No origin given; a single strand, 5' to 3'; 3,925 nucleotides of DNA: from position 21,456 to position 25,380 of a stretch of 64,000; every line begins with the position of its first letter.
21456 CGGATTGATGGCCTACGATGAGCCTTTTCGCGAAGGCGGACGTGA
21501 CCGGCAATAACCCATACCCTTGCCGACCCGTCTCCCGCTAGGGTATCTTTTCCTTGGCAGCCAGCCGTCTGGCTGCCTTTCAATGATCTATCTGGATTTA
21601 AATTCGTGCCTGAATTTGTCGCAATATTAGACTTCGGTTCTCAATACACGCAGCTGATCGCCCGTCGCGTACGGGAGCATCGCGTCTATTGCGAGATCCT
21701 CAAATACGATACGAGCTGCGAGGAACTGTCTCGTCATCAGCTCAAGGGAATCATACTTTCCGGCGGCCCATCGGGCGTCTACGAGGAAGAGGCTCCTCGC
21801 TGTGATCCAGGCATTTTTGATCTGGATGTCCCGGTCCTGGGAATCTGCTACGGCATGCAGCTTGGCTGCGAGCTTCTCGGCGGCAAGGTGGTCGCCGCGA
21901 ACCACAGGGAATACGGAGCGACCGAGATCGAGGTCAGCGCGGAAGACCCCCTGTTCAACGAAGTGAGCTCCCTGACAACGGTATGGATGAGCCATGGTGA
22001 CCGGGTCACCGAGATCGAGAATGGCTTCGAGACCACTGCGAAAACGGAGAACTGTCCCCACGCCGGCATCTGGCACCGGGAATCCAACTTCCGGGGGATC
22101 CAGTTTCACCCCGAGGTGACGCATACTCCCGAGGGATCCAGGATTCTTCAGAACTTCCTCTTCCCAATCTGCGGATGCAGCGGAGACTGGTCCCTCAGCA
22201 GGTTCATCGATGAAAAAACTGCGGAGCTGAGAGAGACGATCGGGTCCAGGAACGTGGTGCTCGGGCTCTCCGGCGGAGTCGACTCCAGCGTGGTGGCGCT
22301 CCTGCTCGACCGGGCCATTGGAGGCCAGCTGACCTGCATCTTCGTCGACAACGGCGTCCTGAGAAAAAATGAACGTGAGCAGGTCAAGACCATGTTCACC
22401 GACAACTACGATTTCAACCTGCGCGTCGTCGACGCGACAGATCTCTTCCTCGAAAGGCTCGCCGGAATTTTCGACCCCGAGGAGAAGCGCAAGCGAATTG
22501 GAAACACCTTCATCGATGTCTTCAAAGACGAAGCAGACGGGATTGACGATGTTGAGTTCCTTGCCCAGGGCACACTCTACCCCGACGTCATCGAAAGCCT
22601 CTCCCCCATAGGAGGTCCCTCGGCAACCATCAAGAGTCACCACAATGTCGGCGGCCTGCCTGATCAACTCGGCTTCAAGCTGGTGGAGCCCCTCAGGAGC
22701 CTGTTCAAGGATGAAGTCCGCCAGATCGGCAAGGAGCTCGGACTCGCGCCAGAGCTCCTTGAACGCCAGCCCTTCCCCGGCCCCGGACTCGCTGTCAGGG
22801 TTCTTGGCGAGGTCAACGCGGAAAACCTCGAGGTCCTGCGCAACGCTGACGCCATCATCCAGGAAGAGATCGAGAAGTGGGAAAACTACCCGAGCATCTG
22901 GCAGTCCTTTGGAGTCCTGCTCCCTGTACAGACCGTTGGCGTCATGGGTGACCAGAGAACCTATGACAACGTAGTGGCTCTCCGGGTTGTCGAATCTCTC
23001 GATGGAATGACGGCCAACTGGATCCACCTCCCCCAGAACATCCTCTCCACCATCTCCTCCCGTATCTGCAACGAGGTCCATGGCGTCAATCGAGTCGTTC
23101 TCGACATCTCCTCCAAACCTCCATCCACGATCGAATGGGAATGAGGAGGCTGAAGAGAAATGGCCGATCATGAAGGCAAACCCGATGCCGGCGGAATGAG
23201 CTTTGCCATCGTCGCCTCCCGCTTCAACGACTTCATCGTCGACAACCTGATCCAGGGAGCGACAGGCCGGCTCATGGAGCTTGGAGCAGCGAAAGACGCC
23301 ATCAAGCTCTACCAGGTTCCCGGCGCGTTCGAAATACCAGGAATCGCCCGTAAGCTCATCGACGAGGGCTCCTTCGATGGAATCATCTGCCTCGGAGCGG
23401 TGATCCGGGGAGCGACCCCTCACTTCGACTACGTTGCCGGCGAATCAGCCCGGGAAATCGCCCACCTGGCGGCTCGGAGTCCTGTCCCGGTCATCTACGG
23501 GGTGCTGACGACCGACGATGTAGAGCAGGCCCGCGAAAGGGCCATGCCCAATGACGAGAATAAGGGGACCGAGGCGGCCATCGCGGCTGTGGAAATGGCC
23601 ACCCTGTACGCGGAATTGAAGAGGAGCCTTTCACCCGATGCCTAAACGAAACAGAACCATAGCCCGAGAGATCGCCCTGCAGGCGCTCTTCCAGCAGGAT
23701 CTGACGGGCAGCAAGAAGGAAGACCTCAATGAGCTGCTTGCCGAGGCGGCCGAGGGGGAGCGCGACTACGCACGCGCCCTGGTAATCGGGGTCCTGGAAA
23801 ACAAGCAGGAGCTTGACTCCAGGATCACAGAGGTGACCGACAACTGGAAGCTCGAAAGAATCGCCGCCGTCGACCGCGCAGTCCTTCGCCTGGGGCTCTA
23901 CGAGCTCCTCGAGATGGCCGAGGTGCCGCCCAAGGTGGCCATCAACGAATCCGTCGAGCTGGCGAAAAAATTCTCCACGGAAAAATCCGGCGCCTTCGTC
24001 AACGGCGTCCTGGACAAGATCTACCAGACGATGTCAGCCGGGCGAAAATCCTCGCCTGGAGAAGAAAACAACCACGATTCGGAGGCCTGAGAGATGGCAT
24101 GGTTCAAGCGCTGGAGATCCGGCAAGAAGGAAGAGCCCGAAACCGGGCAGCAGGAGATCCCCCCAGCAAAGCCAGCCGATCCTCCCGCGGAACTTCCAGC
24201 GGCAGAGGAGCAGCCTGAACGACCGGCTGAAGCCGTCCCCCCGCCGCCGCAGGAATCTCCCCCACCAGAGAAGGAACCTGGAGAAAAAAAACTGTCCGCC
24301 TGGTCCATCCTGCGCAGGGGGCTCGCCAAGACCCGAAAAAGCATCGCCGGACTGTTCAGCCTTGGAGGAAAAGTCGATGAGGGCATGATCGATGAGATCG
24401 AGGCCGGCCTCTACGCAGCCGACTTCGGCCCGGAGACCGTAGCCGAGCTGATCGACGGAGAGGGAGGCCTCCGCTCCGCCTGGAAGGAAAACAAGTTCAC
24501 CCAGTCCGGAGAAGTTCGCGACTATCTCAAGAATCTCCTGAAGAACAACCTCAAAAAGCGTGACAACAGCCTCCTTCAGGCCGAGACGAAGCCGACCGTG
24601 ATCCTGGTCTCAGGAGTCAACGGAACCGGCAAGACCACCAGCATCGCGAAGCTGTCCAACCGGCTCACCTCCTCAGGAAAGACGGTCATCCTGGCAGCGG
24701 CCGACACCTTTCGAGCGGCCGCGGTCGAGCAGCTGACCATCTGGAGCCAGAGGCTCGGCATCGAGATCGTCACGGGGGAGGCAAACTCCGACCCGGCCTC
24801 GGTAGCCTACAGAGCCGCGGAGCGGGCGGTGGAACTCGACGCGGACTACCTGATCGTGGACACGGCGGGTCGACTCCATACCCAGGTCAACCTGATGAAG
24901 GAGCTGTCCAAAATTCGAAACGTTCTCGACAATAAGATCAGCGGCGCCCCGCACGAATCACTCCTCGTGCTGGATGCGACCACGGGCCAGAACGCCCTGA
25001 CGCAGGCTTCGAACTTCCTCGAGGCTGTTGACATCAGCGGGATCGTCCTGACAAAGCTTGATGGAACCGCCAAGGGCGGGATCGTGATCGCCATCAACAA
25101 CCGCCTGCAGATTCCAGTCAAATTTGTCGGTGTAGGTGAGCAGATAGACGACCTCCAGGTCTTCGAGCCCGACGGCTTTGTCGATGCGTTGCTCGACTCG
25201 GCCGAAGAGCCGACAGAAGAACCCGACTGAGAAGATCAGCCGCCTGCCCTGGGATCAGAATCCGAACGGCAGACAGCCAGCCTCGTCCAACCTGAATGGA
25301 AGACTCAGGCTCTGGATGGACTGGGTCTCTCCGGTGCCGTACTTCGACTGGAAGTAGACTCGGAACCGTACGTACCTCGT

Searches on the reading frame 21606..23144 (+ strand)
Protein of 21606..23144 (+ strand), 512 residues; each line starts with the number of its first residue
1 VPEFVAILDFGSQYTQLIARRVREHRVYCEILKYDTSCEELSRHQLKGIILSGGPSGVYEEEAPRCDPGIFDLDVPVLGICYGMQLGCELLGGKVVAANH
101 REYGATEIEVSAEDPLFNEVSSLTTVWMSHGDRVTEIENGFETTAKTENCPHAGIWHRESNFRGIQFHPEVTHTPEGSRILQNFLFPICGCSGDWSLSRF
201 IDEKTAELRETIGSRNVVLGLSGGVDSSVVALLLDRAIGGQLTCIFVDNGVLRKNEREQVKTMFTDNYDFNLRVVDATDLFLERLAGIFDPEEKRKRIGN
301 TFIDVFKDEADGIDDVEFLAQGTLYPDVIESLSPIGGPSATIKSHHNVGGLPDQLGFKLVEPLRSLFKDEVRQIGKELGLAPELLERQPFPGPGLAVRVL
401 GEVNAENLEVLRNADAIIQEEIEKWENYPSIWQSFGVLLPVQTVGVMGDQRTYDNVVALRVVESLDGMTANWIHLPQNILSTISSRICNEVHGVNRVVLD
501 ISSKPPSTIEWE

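Call 31: search_protein_families(library=pfam, proteins=[window:21606-23144:+], max_evalue=0.00001)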
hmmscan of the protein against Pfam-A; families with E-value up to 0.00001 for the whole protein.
window:21606-23144:+ (512 aa): 3 families
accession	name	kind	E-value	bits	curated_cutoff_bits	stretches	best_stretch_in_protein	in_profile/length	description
PF00117.34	GATase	-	3.9e-46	157.6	22.8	1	7-186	2-188/190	Glutamine amidotransferase class-I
PF00958.27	GMP_synt_C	-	3.1e-41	139.8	27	1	420-511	1-92/92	GMP synthase C terminal domain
PF02540.23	NAD_synthase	-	3.1e-10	40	21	1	211-279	15-83/242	NAD synthase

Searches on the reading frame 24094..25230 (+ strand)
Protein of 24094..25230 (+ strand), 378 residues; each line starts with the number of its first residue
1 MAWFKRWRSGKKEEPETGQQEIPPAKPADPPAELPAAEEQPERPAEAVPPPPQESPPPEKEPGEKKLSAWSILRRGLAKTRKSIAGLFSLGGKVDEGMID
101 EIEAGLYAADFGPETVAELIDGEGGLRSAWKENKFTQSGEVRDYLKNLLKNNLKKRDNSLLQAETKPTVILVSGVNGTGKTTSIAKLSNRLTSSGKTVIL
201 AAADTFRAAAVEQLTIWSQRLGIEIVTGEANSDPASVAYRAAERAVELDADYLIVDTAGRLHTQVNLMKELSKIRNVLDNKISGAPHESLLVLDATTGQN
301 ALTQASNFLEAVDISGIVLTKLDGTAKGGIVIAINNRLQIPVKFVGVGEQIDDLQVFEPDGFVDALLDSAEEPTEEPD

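Call 31: search_protein_families(library=pfam, proteins=[window:24094-25230:+], max_evalue=0.00001)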
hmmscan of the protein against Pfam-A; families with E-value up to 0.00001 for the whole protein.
window:24094-25230:+ (378 aa): 4 families
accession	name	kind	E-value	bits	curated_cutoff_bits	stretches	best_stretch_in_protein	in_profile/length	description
PF00448.28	SRP54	-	2.1e-74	249.9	22.7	1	167-367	1-195/196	SRP54-type protein, GTPase domain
PF13604.12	AAA_30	-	6.8e-07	29.6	27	1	167-264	18-103/191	AAA domain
PF13245.12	AAA_19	-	3.4e-06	27.7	25.1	1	162-273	6-116/134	AAA domain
PF02881.24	SRP54_N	-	4.1e-06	27.4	22.4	1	82-147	3-73/75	SRP54-type protein, helical bundle domain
